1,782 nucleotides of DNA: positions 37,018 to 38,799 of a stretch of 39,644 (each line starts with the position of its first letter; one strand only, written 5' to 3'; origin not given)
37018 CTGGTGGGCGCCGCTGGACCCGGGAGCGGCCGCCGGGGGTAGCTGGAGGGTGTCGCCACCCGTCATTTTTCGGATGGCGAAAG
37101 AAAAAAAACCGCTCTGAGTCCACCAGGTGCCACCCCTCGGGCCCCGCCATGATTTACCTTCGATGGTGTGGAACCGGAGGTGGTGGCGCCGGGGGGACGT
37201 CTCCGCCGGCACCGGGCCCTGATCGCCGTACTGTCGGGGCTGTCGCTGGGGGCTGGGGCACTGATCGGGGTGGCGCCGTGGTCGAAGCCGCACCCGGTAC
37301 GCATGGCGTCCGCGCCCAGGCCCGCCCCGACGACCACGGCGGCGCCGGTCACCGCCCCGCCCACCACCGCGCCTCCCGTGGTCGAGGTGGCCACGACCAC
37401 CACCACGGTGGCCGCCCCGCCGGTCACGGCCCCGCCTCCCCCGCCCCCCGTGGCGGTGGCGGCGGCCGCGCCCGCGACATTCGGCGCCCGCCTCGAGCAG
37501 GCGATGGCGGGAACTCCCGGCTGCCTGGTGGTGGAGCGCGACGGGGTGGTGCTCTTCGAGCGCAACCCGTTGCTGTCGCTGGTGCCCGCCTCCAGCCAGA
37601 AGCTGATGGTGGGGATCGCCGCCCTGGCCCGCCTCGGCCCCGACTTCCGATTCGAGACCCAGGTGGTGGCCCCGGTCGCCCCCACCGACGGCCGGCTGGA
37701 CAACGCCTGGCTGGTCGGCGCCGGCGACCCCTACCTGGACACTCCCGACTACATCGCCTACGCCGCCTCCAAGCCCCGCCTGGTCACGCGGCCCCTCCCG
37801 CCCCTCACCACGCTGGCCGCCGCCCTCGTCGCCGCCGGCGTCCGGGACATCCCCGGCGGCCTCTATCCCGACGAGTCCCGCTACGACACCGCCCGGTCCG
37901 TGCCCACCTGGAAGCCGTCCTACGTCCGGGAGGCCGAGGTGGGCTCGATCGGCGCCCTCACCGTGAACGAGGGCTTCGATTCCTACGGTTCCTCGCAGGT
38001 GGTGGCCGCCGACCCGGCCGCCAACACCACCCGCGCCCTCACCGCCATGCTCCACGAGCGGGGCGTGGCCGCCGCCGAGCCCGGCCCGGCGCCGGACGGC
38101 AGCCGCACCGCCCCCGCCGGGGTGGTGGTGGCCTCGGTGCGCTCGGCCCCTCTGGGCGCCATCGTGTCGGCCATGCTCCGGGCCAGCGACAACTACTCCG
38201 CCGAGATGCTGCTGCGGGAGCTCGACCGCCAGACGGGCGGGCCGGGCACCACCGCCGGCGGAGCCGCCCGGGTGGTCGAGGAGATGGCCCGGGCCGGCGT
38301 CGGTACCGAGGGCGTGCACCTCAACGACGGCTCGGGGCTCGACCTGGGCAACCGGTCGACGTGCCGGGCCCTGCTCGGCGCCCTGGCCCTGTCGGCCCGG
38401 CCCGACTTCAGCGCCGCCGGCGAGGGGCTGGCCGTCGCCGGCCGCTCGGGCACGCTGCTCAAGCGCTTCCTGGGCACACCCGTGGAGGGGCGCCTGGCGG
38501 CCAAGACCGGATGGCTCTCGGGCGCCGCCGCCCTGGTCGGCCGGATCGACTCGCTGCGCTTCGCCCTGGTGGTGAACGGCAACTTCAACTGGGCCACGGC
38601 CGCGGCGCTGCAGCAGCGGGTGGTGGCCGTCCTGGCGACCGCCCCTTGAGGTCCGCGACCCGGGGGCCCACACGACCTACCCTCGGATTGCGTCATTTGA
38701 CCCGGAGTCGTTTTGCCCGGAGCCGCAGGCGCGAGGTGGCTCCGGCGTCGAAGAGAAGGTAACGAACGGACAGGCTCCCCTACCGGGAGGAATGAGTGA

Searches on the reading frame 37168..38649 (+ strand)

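Call 75: search_protein_families(library=pfam, proteins=[window:37168-38649:+], max_evalue=0.001)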
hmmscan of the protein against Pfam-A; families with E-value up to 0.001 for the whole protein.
window:37168-38649:+ (493 aa): 1 family
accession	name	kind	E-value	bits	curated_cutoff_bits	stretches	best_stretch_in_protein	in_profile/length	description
PF02113.21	Peptidase_S13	-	5.2e-59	200.6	22.8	2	280-484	228-436/444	D-Ala-D-Ala carboxypeptidase 3 (S13) family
